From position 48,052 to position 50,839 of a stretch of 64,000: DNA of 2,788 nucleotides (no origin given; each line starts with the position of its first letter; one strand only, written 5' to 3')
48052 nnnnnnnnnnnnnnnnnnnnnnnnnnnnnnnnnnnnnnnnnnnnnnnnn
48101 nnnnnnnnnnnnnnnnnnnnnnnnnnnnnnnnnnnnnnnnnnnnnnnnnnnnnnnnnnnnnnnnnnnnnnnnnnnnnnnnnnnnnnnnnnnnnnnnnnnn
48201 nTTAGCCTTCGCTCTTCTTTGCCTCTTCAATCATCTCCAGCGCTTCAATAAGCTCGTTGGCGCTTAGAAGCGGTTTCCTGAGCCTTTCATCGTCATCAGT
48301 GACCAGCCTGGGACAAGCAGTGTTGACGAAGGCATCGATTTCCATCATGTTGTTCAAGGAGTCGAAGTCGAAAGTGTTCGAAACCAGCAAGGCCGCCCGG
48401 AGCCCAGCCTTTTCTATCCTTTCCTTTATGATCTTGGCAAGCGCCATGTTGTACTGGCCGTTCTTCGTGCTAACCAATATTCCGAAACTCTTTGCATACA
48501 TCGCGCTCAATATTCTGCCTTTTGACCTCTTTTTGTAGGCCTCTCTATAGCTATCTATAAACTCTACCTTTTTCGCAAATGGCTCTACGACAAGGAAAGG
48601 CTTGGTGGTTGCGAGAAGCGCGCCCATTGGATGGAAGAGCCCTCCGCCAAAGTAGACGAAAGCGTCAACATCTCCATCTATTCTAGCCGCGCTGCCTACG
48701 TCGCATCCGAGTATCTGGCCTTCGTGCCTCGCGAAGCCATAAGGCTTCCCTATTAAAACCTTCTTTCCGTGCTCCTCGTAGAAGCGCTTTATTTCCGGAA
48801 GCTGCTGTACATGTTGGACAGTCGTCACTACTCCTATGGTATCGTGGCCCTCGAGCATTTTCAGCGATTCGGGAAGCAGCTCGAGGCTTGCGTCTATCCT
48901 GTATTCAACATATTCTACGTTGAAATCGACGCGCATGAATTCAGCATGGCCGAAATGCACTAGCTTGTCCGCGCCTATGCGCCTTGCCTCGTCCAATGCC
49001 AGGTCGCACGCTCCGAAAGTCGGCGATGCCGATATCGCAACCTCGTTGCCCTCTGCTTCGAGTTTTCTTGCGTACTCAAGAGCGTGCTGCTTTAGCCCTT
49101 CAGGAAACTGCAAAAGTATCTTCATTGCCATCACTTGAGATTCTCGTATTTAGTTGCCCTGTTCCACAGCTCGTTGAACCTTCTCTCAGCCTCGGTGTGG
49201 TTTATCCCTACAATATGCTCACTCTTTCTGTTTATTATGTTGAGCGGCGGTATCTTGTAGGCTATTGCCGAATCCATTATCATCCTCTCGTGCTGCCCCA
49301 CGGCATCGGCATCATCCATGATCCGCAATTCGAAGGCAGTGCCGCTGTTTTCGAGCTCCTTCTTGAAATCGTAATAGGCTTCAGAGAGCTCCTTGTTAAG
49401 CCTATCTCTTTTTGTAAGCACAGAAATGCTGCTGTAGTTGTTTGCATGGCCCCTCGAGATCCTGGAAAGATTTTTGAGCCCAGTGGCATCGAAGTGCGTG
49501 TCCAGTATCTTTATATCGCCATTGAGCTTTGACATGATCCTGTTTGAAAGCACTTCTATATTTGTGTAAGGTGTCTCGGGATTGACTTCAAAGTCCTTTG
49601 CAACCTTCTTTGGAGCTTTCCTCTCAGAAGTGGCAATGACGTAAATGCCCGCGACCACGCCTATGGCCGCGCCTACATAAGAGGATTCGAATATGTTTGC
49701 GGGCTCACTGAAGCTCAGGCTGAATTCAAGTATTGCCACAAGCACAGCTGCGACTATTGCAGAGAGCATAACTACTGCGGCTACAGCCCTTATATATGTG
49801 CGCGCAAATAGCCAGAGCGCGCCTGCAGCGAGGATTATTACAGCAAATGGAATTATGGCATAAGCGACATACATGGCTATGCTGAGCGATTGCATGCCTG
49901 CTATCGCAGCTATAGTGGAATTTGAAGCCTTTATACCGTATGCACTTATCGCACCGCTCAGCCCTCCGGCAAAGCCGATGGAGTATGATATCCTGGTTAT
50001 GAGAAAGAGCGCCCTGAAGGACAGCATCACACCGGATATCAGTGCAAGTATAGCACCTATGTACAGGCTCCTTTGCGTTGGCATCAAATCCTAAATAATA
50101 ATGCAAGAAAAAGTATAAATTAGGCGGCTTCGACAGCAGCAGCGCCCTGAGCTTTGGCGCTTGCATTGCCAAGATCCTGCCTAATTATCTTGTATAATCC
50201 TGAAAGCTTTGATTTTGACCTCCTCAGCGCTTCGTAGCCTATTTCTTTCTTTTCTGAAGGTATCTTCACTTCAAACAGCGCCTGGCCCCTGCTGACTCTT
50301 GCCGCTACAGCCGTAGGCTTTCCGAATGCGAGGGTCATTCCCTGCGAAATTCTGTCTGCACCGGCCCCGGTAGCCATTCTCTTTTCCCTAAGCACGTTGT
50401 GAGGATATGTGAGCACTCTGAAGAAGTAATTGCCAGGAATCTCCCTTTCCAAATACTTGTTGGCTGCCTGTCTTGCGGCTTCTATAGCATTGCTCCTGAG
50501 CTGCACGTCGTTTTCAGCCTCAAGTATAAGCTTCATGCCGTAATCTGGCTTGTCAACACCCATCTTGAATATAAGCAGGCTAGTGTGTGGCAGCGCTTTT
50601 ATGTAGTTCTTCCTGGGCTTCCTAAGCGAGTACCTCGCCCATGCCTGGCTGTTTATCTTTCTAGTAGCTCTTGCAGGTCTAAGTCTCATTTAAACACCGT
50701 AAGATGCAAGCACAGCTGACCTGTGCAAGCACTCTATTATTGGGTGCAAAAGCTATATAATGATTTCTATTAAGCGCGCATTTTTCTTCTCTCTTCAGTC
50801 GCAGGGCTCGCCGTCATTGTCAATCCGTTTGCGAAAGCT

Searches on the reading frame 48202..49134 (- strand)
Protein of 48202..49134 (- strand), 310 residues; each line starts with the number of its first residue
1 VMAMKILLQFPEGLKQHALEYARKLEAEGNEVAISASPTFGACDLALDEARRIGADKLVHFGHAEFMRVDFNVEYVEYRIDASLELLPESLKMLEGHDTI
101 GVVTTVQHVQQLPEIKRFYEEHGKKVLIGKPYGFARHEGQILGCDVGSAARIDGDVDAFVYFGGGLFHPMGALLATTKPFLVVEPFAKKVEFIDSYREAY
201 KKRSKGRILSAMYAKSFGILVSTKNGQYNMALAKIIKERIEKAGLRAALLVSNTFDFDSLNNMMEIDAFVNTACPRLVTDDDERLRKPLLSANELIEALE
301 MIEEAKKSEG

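Call 32: search_protein_families(library=pfam, proteins=[window:48202-49134:-], max_evalue=0.001)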
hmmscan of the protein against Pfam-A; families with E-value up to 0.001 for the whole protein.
window:48202-49134:- (310 aa): 1 family
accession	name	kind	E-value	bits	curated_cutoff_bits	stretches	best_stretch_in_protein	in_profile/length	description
PF01866.22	Diphthamide_syn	-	6.3e-72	243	33.2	1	10-302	1-294/302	Putative diphthamide synthesis protein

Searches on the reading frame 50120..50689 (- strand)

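Call 32: search_protein_families(library=pfam, proteins=[window:50120-50689:-], max_evalue=0.001)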
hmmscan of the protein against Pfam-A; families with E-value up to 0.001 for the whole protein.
window:50120-50689:- (189 aa): 1 family
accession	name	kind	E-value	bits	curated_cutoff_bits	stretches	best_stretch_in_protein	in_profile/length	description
PF00252.24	Ribosomal_L16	-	1.4e-24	86.9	27.9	1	20-169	4-132/132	Ribosomal protein L16p/L10e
